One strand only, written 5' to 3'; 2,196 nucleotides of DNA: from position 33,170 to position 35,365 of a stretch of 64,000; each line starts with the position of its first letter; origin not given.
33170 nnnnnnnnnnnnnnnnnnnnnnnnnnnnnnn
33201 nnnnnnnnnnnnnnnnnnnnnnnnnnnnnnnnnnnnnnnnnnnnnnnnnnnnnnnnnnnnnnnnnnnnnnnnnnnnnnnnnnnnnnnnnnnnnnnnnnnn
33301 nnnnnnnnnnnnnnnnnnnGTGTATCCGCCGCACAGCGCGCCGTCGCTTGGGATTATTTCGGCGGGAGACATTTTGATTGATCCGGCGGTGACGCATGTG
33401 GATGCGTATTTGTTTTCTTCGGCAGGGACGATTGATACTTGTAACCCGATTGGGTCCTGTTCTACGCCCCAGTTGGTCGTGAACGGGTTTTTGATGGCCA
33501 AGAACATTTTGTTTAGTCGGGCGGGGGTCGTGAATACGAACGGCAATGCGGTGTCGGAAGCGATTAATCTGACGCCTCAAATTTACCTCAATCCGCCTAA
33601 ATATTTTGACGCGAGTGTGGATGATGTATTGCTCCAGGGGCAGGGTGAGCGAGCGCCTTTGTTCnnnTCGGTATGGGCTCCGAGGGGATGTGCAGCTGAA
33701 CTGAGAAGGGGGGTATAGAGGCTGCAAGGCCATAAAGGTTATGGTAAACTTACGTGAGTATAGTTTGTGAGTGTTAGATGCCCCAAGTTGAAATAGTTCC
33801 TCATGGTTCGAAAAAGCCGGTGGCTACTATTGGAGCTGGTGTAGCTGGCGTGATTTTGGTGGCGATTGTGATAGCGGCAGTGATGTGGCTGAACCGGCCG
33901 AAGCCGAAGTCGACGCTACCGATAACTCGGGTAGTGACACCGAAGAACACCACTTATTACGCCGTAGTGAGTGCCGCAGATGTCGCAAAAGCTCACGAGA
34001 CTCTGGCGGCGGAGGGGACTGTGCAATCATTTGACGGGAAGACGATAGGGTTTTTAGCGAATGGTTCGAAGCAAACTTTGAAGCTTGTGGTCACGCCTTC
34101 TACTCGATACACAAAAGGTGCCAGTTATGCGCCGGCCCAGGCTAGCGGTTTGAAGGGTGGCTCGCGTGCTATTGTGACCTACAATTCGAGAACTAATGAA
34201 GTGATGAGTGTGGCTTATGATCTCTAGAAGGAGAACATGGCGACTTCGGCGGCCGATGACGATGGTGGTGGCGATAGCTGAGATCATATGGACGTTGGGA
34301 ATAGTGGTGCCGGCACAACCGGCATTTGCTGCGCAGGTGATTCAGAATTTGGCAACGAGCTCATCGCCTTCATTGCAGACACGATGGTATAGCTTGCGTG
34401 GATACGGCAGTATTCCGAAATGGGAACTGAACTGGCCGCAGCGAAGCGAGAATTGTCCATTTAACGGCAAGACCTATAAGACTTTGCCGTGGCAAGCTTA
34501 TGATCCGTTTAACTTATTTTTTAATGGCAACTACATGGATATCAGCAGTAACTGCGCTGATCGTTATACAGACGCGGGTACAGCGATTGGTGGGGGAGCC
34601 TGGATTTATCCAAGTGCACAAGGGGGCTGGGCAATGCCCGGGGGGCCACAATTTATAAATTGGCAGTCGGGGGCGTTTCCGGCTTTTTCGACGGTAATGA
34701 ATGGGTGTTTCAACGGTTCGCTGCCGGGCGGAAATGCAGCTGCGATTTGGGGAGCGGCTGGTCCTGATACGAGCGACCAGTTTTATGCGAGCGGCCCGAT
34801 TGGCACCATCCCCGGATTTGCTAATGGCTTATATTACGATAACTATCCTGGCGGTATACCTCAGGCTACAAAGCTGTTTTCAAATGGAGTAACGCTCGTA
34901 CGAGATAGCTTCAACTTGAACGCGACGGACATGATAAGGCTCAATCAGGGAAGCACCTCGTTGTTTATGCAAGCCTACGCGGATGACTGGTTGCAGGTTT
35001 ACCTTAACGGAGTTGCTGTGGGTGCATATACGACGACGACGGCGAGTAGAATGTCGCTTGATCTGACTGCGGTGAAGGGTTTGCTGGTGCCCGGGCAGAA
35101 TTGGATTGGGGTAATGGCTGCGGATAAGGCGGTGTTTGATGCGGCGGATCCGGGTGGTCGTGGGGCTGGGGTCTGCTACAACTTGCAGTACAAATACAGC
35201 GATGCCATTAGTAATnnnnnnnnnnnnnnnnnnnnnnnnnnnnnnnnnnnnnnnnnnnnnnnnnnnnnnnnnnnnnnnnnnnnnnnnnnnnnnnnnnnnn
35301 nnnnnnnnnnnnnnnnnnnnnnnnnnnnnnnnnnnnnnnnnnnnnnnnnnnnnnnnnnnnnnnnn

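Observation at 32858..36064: ~0.8-kb near-identical nucleotide duplication within 2.4 kb (C-terminal domains of the two secreted paralogs)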

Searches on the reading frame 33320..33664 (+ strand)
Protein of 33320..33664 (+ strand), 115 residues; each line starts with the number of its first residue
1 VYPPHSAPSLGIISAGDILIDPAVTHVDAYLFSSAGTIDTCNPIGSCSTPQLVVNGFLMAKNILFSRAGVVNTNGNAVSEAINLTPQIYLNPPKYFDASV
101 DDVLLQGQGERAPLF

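Call 21: find_related_loci(query=A2, collection=genome_contigs, flank=10000)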
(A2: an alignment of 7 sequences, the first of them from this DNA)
Query A2 (115 aa) in genome_contigs; peptide patterns used: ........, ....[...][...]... (x = any residue, [..] = any of these).
58 stretches matched a pattern; 10 encode a relative of the query (tblastn E <= 1e-3); 10 distinct loci.
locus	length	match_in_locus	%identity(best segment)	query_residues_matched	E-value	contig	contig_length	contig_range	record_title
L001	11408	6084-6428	73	2-115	1e-55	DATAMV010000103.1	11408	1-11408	MAG TPA_asm: Candidatus Saccharimonadia bacterium isolate SMAG_U7000 k141_264812, whole genome shotgun sequence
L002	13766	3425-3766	63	2-115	9e-44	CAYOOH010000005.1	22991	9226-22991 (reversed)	MAG TPA_asm: uncultured Candidatus Saccharimonadales bacterium isolate SRP200132_co1_41 genome assembly, contig: NODE_38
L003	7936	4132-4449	63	9-115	5e-36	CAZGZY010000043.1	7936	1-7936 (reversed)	MAG TPA_asm: uncultured Candidatus Saccharimonadales bacterium isolate SRP200132_co1_597 genome assembly, contig: NODE_1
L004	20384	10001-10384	51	1-115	3e-35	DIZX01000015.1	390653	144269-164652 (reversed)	MAG TPA_asm: Patescibacteria group bacterium UBA6017 UBA6017_contig_72, whole genome shotgun sequence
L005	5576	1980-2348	54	4-115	9e-34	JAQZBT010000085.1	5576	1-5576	MAG: Candidatus Saccharibacteria bacterium isolate C_No_T20_C_bin.14 scaffold_32415, whole genome shotgun sequence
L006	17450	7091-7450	52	2-115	1e-33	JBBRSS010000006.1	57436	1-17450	MAG: Candidatus Saccharimonadia bacterium isolate La2_metabat2.113 La2_metabat2.113_K_1764680L57436_cov_28.0155, whole g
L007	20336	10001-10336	54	2-115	4e-33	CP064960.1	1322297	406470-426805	MAG: bacterium isolate Aved_18-Q3-R54-62_BAT3C.16_uni chromosome, complete genome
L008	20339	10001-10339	53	2-115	2e-32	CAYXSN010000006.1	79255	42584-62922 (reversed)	MAG TPA_asm: uncultured Candidatus Saccharimonadales bacterium isolate SRP133034_co1_262 genome assembly, contig: NODE_1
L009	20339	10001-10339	54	8-115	4e-30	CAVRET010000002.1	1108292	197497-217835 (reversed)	MAG: uncultured bacterium isolate MFD04463.bin.1.58 genome assembly, contig: contig_10051, whole genome shotgun sequence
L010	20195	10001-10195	52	8-69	2e-10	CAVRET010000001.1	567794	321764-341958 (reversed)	MAG: uncultured bacterium isolate MFD04463.bin.1.58 genome assembly, contig: contig_10049, whole genome shotgun sequence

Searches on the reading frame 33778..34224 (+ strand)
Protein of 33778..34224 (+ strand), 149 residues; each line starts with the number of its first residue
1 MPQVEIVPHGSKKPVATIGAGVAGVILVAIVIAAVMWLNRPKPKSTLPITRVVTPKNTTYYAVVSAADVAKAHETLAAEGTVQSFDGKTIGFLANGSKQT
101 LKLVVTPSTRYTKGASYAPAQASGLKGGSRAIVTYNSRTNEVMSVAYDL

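Call 5: search_protein_families(library=pfam, proteins=[window:33778-34224:+], max_evalue=0.1)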
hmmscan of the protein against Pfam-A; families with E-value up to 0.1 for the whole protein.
window:33778-34224:+ (149 aa): 2 families
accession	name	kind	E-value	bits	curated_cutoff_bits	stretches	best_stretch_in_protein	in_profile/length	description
PF20087.4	DUF6479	-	0.011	16.6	25.4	1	11-45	14-48/120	Family of unknown function (DUF6479)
PF13190.11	PDGLE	-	0.079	13.2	27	0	10-39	71-100/102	PDGLE domain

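Call 7: search_protein_families(library=ncbifam, proteins=[window:33778-34224:+], max_evalue=0.1)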
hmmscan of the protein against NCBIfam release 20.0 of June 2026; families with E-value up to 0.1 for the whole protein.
window:33778-34224:+ (149 aa): 5 families
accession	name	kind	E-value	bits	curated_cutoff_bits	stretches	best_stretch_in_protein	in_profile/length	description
NF041738.1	GG_III-CTERM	domain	0.0063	16.4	22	1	18-42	3-27/28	GGIII-like transmembrane region-containing protein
NF051431.1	Rv0361_Cterm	subfamily_domain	0.066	13.4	37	0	17-54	6-44/140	Rv0361 family membrane protein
NF004606.0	PRK05934.1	equivalog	0.067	12.3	297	1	9-77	4-71/341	type III secretion system protein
TIGR04262.1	orph_peri_GRRM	subfamily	0.068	12.4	190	1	78-120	102-144/257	extracellular substrate binding-like orphan protein GrrP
NF000430.2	blaOXA-62_like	exception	0.086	11.9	560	1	26-138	13-120/286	OXA-62 family carbapenem-hydrolyzing class D beta-lactamase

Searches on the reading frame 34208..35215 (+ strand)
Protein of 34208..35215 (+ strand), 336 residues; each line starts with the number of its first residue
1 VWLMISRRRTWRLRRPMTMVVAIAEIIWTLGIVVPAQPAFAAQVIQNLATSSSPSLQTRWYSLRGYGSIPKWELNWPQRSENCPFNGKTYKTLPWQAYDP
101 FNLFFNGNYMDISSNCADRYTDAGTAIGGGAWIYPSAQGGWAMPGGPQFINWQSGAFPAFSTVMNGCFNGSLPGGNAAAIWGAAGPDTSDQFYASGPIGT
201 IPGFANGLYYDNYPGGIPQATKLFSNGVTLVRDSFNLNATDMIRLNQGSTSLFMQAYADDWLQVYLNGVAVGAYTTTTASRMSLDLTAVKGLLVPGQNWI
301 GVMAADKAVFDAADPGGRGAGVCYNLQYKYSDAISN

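Call 53: find_related_loci(query=A4, collection=metagenome_contigs, flank=10000)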
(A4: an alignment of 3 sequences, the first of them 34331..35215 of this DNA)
Query A4 (295 aa) in metagenome_contigs; peptide patterns used: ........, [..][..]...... (x = any residue, [..] = any of these).
98 stretches matched a pattern; 8 encode a relative of the query (tblastn E <= 1e-3); 8 distinct loci.
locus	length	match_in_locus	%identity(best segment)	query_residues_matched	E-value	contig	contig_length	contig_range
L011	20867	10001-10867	63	1-289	3e-113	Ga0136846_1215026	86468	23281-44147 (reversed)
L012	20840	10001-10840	61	1-292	4e-103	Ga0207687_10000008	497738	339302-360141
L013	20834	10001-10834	60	1-289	2e-101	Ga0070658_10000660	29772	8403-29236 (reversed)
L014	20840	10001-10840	57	4-294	1e-87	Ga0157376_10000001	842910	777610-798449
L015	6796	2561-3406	51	3-289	5e-85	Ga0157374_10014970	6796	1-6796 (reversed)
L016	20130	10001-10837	55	5-294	7e-85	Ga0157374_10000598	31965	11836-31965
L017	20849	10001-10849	57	1-294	1e-98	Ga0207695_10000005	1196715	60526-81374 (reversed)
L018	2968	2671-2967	58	1-104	4e-29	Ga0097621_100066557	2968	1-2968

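Call 72: search_protein_families(library=pfam, alignment_id=A5, max_evalue=0.1)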
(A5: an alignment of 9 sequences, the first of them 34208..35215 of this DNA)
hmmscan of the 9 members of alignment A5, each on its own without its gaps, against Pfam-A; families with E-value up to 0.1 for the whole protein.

A. member 1, window:34208-35215:+ (336 aa): 1 family
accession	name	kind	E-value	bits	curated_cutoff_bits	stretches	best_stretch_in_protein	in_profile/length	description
PF13364.12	BetaGal_ABD2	-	0.011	16.8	23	1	224-304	32-106/112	Beta-galactosidase second all-beta domain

B. families by the number of members that match (of 9 scanned): 4 families
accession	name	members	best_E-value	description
PF13364.12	BetaGal_ABD2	3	0.0023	Beta-galactosidase second all-beta domain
PF02837.24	Glyco_hydro_2_N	1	0.0074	Glycosyl hydrolases family 2, sugar binding domain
PF23954.1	DUF7283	1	0.074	Family of unknown function (DUF7283)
PF21467.3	BetaGal_gal-bd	1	0.083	Beta-galactosidase, galactose-binding domain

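Call 73: search_solved_structures(query=A5, max_evalue=1)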
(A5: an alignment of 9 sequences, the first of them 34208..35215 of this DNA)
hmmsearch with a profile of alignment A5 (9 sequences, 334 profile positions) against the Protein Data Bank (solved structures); distinct sequences matched with E-value up to 1: 1.
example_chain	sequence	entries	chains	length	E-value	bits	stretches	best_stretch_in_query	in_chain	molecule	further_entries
5cad_A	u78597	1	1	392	0.29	13.4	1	223-261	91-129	SM80.1 Vicilin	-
